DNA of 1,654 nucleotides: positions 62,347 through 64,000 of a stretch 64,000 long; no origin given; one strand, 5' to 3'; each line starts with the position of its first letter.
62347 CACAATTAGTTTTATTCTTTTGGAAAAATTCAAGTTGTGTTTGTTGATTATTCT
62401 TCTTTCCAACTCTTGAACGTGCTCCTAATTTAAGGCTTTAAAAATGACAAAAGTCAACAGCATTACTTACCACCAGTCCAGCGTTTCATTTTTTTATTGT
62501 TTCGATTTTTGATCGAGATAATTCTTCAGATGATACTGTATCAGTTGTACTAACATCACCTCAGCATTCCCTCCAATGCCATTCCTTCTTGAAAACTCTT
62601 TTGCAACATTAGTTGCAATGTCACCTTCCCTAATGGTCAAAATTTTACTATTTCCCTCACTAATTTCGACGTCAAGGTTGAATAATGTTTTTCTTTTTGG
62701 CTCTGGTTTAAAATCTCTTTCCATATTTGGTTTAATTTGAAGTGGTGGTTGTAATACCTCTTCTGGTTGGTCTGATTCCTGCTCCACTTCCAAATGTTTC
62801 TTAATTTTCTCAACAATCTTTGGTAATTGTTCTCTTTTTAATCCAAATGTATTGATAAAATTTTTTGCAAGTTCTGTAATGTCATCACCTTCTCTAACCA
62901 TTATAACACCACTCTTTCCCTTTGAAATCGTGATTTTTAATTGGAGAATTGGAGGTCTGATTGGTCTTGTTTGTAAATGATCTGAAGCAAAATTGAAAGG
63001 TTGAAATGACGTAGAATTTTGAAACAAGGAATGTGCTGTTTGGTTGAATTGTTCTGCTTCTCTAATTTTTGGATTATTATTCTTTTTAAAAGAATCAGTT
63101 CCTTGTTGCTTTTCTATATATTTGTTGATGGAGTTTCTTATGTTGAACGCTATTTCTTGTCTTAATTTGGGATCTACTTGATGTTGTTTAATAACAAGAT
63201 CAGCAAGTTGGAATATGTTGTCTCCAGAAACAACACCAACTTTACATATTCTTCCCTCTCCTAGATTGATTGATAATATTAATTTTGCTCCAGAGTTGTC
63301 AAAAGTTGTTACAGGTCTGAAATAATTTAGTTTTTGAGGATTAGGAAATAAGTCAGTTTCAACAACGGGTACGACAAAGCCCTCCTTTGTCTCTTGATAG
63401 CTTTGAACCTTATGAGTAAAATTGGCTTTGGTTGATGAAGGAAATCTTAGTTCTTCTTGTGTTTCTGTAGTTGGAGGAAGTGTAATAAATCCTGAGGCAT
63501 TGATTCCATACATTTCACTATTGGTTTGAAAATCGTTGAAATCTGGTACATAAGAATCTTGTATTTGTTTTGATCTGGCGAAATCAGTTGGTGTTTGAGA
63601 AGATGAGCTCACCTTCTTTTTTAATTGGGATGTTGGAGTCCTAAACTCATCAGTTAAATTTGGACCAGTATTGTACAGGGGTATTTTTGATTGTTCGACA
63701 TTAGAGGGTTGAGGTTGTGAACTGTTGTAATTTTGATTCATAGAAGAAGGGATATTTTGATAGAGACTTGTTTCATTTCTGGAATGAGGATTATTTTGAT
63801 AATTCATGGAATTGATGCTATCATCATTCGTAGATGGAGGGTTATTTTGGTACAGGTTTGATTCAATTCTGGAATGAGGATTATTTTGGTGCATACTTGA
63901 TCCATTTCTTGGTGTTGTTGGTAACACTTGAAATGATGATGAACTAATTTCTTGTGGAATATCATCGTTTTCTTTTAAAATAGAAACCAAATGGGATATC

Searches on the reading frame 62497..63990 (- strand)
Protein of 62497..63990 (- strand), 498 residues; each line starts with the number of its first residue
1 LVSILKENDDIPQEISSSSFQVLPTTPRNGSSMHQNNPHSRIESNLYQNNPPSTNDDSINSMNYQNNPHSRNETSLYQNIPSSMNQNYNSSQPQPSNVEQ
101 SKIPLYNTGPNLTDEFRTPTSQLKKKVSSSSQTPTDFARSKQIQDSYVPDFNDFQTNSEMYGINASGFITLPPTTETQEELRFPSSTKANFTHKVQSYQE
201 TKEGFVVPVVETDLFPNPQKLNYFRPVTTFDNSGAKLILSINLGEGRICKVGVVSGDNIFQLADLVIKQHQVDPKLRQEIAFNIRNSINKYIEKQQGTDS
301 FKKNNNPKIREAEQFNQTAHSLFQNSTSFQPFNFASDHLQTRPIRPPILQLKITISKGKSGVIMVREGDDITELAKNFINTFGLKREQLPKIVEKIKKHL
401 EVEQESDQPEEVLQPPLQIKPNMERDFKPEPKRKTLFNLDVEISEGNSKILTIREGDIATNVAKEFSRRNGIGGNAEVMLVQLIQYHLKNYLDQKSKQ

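Call 29: search_protein_families(library=pfam, proteins=[window:62497-63990:-], max_evalue=0.00001)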
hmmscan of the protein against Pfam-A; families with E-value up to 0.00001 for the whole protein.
window:62497-63990:- (498 aa): 1 family
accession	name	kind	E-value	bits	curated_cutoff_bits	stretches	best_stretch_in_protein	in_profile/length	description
PF09070.16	PFU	-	3.1e-06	27.8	26.2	0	238-288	58-109/113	PFU (PLAA family ubiquitin binding)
